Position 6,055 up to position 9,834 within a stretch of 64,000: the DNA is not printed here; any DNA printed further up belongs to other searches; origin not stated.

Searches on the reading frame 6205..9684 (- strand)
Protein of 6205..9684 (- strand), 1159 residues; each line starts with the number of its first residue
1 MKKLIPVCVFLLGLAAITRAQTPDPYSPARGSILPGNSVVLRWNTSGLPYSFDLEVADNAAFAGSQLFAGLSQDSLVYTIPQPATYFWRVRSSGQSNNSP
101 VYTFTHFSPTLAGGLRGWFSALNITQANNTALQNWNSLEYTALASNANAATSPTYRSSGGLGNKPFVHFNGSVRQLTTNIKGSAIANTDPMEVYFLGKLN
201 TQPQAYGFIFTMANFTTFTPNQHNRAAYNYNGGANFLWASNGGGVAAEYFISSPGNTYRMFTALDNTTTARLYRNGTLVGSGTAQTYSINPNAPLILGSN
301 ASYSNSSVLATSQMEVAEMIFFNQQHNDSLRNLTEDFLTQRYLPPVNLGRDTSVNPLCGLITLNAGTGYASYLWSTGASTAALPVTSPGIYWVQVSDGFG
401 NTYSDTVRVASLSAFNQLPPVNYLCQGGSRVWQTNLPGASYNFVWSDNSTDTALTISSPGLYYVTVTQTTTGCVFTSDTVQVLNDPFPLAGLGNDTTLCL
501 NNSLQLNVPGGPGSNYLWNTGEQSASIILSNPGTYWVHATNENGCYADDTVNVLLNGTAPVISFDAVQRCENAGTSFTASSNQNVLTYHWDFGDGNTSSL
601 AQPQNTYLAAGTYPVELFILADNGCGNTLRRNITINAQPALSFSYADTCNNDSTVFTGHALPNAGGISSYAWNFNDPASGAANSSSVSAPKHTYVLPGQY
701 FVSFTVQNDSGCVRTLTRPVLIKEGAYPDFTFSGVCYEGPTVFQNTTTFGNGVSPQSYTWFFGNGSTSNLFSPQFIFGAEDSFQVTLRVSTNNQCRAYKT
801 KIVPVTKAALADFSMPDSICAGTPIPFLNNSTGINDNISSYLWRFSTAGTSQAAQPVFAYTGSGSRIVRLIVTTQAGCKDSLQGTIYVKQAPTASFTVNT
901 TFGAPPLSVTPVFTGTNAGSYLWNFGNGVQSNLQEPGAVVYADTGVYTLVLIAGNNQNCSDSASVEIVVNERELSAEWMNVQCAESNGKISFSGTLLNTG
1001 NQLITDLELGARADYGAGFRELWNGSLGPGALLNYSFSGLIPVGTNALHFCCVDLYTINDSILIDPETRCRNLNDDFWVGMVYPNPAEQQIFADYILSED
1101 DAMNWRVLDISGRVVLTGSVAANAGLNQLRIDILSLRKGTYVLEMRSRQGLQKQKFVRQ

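Call 71: search_protein_families(library=pfam, proteins=[window:6205-9684:-], max_evalue=0.00001)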
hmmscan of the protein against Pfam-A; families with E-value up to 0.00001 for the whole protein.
window:6205-9684:- (1159 aa): 3 families
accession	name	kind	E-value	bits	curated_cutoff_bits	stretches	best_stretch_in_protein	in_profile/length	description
PF18911.6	PKD_4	-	2e-46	156.4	27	3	559-633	3-83/85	PKD domain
PF00801.26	PKD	-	3.3e-21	75.5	23.5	1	651-713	14-72/80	PKD domain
PF18962.6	Por_Secre_tail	-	1.1e-11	45.3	27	1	1082-1157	1-74/75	Secretion system C-terminal sorting domain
